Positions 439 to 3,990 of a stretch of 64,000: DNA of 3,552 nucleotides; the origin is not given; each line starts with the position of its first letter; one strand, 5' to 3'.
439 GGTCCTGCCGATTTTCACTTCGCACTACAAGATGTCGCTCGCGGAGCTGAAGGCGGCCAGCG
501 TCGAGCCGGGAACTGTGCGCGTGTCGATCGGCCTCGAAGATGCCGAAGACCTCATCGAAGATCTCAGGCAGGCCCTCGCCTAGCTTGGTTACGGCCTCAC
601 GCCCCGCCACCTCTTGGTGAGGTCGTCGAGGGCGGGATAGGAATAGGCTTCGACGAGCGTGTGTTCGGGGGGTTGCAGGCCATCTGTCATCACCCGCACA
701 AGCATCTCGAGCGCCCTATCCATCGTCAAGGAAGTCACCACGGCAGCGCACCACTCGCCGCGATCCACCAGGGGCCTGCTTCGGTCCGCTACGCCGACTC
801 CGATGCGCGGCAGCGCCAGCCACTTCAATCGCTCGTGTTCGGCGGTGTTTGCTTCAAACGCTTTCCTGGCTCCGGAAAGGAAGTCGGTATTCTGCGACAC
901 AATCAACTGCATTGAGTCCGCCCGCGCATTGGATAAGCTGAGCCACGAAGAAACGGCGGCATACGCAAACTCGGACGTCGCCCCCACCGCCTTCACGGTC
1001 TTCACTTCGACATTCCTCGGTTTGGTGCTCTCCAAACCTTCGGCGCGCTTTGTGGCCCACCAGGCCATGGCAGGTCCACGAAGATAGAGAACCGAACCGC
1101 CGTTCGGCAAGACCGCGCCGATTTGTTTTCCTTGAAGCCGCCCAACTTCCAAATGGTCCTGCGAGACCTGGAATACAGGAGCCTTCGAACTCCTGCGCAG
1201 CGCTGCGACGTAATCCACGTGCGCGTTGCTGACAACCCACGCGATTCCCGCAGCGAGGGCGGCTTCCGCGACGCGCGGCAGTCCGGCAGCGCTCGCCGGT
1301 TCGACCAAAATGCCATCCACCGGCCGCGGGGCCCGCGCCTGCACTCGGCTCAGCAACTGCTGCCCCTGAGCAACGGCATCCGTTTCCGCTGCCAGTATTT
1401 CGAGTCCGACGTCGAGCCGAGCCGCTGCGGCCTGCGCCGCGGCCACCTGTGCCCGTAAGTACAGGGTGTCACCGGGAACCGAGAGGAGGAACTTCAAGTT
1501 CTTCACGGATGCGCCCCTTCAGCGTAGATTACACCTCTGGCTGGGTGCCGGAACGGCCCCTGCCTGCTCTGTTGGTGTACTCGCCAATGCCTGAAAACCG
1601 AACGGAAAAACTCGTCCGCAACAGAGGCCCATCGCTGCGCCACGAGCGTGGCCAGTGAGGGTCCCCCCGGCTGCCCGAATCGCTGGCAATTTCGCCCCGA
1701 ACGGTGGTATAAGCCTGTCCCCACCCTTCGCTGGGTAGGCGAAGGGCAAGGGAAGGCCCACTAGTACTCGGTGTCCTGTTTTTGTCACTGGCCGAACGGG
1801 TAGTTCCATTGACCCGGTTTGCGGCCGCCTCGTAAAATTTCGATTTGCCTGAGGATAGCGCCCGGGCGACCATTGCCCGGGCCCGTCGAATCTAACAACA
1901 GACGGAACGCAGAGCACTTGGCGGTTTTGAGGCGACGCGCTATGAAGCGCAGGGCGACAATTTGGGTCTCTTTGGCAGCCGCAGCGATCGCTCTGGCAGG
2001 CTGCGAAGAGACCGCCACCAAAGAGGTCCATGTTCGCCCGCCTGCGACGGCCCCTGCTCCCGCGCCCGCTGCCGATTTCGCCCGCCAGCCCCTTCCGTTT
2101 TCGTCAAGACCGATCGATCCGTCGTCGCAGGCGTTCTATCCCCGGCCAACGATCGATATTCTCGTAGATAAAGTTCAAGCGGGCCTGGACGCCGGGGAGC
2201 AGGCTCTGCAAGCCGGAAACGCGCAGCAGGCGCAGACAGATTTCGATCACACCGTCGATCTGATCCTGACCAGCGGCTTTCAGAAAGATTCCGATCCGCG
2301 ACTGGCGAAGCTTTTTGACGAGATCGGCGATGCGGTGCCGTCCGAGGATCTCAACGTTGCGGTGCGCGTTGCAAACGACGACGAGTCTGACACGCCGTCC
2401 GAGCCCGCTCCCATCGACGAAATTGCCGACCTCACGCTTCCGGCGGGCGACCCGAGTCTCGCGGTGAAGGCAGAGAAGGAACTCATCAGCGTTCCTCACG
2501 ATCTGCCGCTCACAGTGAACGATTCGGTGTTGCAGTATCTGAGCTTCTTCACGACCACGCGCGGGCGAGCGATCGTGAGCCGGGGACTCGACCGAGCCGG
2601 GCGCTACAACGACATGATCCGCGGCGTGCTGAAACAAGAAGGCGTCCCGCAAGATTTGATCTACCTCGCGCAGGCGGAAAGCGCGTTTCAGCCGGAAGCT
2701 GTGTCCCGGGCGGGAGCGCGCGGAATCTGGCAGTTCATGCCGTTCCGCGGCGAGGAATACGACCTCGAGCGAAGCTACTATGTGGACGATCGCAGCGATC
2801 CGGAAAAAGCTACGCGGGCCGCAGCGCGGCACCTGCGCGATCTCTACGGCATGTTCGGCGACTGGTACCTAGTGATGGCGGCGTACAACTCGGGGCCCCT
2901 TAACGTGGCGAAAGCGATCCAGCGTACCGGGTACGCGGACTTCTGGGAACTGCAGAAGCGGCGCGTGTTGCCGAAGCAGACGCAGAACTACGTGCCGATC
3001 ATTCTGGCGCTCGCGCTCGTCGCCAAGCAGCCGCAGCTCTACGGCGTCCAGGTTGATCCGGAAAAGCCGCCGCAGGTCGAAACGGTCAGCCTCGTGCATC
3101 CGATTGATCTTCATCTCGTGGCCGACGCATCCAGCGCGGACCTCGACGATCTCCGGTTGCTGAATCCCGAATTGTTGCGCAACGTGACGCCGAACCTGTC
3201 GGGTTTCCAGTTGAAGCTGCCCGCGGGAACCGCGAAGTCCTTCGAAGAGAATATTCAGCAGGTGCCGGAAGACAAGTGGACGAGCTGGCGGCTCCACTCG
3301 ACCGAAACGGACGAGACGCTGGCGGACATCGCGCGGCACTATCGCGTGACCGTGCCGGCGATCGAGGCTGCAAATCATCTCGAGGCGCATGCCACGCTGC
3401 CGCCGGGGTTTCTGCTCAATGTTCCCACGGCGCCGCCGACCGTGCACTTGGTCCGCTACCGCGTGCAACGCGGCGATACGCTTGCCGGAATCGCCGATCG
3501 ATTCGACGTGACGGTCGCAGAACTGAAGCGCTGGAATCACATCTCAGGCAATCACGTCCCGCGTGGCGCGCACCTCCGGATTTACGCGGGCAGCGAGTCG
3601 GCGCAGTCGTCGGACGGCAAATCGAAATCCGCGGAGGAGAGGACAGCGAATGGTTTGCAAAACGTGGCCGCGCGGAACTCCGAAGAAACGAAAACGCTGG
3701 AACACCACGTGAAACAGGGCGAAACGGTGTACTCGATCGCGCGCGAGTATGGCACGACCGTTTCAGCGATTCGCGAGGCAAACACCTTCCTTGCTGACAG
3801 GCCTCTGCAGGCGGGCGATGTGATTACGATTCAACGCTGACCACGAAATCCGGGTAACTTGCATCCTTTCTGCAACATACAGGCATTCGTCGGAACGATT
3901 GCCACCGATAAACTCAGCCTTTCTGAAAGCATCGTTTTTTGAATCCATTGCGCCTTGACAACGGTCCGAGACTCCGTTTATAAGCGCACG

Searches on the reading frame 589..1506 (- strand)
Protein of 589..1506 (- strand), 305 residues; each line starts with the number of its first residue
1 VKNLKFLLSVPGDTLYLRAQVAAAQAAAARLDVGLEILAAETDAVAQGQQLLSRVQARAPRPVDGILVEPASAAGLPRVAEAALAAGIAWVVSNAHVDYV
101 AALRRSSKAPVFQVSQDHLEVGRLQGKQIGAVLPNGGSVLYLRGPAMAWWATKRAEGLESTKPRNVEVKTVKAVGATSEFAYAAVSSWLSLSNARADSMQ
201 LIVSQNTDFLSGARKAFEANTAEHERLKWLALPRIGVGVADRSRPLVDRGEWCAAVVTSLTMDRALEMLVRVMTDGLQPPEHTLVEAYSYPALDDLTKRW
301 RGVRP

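Call 89: search_protein_families(library=pfam, proteins=[window:589-1506:-], max_evalue=0.00001)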
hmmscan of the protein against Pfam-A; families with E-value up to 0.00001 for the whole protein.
window:589-1506:- (305 aa): 1 family
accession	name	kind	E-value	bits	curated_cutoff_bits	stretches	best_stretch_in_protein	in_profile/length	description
PF13407.12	Peripla_BP_4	-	1.4e-22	81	35.1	1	6-258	3-237/258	Periplasmic binding protein domain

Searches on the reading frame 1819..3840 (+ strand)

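Call 89: search_protein_families(library=pfam, proteins=[window:1819-3840:+], max_evalue=0.00001)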
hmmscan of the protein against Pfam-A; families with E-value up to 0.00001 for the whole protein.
window:1819-3840:+ (673 aa): 3 families
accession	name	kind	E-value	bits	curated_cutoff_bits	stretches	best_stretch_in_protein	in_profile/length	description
PF01476.26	LysM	-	5.7e-33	113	20.9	2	629-671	1-42/43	LysM domain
PF01464.25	SLT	-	4.8e-29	100.7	21.3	1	272-377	8-115/117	Transglycosylase SLT domain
PF23473.1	LysM3_LYK4_5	-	5.6e-10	39.6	29.3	0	544-577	2-35/48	LYK4/5 LysM3 domain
